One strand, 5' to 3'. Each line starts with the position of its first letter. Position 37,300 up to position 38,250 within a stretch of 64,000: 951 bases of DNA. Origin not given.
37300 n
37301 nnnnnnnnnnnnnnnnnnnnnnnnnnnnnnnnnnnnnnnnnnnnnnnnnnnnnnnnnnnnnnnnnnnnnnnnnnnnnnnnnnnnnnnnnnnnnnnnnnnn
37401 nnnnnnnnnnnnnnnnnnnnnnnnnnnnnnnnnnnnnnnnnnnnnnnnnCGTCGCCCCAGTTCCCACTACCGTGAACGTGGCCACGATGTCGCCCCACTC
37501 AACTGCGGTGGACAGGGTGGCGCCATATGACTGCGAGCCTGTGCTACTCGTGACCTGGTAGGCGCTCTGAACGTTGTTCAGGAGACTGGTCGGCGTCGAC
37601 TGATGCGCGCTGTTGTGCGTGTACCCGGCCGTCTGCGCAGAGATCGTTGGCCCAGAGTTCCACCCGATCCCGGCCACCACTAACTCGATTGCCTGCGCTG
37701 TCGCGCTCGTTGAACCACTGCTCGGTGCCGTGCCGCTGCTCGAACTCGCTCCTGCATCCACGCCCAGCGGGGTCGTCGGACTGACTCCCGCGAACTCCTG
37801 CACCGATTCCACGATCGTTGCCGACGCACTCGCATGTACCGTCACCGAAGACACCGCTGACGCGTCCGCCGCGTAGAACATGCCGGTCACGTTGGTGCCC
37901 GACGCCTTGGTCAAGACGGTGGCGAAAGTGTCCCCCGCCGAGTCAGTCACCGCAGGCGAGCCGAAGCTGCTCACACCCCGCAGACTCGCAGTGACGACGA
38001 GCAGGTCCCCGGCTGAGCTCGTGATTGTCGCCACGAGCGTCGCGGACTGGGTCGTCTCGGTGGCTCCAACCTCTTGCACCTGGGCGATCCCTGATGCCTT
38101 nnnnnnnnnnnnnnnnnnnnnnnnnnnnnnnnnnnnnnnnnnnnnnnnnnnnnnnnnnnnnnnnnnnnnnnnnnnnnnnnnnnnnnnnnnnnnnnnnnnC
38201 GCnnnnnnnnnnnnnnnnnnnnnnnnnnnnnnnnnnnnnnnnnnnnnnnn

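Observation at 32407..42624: LamG/FN3 giant protein and Rhs toxin are co-operonic and share a ~210-aa N-terminal domain at about 79% identity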

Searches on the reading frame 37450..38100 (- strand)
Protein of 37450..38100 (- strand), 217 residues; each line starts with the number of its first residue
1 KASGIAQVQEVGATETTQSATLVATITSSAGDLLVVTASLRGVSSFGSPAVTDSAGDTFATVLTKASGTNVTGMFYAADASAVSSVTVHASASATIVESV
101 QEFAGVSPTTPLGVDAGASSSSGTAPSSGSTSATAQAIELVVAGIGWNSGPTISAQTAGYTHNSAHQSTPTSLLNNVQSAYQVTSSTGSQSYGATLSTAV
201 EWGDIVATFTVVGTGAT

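Call 14: search_protein_families(library=ncbifam, proteins=[window:37450-38100:-], max_evalue=1)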
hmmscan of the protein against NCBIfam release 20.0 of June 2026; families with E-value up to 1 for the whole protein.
window:37450-38100:- (217 aa): 0 families

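Call 39: search_protein_families(library=phrogs, proteins=[window:37450-38100:-], max_evalue=0.01)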
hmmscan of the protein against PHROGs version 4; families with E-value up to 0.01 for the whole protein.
window:37450-38100:- (217 aa): 0 families
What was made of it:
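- Closest known: Actinobacteriophage minor tail proteins and uncharacterised Caudovirales proteins. Different: No PHROG family matches (call 39).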

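Call 41: find_related_loci(query=window:37465-38088:-, collection=genome_contigs, flank=10000)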
Query seq(208 aa) (208 aa) in genome_contigs; peptide patterns used: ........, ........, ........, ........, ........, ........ (x = any residue, [..] = any of these).
599 stretches matched a pattern (row limit reached: there are more); 3 encode a relative of the query (tblastn E <= 1e-3); 3 distinct loci.
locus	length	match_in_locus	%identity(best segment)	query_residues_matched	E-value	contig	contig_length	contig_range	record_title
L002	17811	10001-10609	65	1-205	2e-77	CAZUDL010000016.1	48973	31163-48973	MAG TPA_asm: uncultured Actinomycetes bacterium isolate binchicken_co3_156 genome assembly, contig: NODE_2011_length_489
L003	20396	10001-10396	35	22-141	3e-6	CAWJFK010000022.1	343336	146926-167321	MAG: uncultured Thermoplasmata archaeon isolate MFD09222.bin.2.161 genome assembly, contig: contig_58642, whole genome s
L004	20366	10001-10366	37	24-141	8e-6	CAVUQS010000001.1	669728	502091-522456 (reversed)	MAG: Bryobacterales bacterium isolate MFD01633.bin.1.226 genome assembly, contig: contig_1018, whole genome shotgun sequ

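Call 44: search_protein_families(library=pfam, proteins=[L002:9803-13363:+, L002:13521-14261:-, L002:7362-9050:-], max_evalue=0.001)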
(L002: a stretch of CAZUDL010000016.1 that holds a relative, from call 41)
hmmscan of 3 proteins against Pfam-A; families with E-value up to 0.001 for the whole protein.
L002:9803-13363:+ (1186 aa): 0 families

L002:13521-14261:- (246 aa): 1 family
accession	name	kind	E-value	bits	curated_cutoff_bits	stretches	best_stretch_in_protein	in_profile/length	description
PF01850.27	PIN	-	9.2e-19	68.7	23.6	1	113-238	1-119/120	PIN domain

L002:7362-9050:- (562 aa): 0 families
